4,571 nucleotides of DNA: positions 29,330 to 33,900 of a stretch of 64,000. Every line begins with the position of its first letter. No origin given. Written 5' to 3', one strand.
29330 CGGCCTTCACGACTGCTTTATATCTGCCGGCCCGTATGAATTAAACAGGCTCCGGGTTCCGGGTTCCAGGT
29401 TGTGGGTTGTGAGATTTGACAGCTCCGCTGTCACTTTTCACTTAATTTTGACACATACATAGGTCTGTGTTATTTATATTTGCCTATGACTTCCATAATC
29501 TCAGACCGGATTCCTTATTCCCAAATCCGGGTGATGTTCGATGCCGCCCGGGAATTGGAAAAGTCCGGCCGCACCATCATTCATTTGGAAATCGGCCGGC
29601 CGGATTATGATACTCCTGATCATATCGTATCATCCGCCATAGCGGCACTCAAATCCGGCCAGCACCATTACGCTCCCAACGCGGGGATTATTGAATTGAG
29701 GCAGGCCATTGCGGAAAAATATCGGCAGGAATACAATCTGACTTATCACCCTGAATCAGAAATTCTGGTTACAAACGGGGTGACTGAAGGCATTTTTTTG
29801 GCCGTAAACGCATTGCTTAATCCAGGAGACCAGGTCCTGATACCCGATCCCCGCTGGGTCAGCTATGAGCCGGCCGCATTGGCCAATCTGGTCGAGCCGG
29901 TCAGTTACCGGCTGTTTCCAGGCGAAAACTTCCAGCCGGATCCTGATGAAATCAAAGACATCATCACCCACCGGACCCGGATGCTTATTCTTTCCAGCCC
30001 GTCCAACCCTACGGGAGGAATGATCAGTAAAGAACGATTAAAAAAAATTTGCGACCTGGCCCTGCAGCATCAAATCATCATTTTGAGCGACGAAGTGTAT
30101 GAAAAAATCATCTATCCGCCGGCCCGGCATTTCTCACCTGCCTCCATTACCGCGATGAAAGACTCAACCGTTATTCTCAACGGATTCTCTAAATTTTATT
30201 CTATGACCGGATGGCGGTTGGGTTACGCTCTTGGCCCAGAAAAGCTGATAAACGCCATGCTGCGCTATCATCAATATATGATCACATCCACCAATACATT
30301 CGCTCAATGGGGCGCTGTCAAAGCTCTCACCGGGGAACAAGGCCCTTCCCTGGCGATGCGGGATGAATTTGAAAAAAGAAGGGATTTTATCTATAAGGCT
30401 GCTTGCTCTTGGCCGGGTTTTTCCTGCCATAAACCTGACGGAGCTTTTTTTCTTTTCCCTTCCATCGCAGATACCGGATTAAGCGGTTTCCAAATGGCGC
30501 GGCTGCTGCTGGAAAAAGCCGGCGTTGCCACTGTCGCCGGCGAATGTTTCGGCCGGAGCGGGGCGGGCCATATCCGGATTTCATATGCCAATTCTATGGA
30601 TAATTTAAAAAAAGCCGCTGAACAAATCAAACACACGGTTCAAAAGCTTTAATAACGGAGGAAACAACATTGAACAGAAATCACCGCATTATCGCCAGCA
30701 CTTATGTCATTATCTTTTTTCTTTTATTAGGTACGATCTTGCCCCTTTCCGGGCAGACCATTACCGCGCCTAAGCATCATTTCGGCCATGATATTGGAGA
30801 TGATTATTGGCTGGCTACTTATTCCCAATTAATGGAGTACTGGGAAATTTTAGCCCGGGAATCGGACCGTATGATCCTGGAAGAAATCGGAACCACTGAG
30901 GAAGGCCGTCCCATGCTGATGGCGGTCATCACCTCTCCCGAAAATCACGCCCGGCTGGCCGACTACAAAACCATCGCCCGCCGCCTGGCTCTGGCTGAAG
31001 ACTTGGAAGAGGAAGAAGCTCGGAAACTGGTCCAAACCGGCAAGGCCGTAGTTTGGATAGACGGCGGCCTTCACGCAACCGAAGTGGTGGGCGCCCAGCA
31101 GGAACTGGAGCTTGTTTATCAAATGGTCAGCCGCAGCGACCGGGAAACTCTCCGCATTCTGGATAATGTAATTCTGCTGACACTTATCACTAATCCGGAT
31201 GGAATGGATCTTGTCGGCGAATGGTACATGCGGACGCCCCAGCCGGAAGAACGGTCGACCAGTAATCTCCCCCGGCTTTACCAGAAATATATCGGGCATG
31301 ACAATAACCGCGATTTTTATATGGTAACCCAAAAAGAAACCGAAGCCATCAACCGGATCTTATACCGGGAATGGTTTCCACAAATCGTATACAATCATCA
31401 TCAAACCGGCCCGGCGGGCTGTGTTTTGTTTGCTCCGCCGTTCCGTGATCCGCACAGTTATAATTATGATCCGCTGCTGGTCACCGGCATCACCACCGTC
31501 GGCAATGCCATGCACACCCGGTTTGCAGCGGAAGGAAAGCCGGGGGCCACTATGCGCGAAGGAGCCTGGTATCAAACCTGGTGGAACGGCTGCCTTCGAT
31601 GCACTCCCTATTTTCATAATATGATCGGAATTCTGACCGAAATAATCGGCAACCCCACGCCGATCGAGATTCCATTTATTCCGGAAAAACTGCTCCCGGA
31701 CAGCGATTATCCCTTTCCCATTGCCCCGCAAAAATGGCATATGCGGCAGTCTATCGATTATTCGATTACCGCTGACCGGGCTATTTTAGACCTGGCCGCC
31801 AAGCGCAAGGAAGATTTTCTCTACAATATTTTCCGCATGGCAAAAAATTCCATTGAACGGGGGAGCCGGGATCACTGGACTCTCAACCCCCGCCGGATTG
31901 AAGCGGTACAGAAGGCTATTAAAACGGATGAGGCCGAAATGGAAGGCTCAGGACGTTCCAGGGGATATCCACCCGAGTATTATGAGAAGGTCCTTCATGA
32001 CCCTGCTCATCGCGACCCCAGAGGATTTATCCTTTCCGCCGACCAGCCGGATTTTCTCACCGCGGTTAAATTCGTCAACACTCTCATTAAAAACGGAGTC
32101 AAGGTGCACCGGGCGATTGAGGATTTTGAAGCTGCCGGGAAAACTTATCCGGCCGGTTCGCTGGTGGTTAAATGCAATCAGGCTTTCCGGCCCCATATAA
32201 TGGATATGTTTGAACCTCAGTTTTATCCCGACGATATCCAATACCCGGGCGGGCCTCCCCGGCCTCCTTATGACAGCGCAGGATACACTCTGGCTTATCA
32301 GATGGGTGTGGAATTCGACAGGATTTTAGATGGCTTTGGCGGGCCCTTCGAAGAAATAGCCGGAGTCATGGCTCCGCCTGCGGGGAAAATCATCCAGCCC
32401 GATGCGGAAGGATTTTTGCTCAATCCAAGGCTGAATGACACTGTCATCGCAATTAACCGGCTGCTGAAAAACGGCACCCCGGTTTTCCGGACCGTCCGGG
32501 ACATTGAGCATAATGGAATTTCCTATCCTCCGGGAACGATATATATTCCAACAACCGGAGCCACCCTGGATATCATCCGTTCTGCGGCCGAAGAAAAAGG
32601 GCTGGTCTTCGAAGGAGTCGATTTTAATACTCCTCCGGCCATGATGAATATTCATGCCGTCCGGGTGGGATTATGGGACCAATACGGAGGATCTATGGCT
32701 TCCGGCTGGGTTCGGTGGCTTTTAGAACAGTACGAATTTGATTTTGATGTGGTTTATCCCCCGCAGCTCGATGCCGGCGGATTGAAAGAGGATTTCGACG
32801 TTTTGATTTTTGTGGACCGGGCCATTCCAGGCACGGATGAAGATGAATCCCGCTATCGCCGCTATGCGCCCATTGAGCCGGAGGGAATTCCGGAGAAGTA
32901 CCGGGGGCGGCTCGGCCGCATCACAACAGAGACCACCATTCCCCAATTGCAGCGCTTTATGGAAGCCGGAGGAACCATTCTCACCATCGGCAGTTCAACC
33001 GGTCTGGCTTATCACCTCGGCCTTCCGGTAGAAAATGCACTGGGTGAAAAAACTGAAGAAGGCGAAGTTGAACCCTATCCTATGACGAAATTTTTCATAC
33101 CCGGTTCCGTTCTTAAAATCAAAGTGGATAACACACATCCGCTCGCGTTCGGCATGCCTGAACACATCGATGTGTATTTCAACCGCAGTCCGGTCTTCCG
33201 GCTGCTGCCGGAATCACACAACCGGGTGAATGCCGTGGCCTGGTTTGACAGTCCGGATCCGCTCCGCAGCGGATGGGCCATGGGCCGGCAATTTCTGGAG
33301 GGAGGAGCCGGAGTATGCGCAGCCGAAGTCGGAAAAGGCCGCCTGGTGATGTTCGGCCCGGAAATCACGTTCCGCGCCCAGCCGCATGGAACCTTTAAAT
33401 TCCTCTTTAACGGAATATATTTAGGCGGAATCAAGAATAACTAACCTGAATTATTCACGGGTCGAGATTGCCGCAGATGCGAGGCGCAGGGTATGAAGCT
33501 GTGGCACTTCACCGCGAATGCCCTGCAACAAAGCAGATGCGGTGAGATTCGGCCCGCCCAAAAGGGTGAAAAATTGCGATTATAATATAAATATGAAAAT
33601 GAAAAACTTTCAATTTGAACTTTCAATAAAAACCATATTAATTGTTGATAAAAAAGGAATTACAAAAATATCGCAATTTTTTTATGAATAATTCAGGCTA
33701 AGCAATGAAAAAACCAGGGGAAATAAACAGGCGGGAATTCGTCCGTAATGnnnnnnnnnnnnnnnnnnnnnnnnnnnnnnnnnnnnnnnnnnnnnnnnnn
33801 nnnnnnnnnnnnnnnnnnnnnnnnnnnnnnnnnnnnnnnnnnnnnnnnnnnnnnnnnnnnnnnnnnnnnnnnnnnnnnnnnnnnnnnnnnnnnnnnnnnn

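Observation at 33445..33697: A-type ~250-bp MITE-like element family: four full and at least four partial copies in 64 kb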

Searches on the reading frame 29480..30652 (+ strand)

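Call 42: search_protein_families(library=pfam, proteins=[window:29480-30652:+], max_evalue=0.00001)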
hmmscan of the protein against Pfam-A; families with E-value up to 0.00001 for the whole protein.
window:29480-30652:+ (390 aa): 2 families
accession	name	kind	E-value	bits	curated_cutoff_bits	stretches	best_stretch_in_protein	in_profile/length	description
PF00155.27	Aminotran_1_2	-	4e-69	234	19.7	1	32-383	2-361/361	Aminotransferase class I and II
PF00266.25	Aminotran_5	-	8.2e-07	28.7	21.5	1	77-205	44-176/371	Aminotransferase class-V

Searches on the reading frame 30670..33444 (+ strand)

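Call 8: search_protein_families(library=pfam, proteins=[window:30670-33444:+])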
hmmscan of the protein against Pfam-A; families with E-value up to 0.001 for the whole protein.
window:30670-33444:+ (924 aa): 1 family
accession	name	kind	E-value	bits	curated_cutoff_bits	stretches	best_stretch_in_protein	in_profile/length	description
PF00246.29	Peptidase_M14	-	4.7e-22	79.4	21.6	1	59-219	6-136/286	Zinc carboxypeptidase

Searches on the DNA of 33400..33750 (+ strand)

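Call 9: search_rna_families(source=window, start=33400, end=33750, threshold=evalue, max_evalue=10)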
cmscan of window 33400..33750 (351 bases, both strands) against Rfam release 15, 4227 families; matches with E-value up to 10: 3.
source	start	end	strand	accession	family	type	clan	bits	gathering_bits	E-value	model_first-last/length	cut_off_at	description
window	33420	33477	-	RF02279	TtnuCD1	Gene; snRNA; snoRNA; CD-box;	-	17.8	70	8.1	1-63/63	no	Tetrahymena snoRNA TtnuCD1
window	33551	33651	-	RF01218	snR41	Gene; snRNA; snoRNA; CD-box;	CL00068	15.6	50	9.6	1-111/111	no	Small nucleolar RNA snR41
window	33513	33622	+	RF02901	AaHKsRNA41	Gene; sRNA;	-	9.7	97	9.5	1-187/187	no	Aggregatibacter sRNA 41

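Call 52: search_dna_similar(query=window:33445-33697:+, collection=plasmids, mode=distant, max_evalue=0.001, max_rows=5)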
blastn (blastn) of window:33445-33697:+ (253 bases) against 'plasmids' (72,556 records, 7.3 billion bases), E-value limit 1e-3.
No match.

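Call 53: search_dna_similar(query=window:33445-33697:+, collection=phages, mode=distant, max_evalue=0.001, max_rows=5)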
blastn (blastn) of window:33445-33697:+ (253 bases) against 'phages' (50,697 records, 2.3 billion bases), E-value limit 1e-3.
No match.
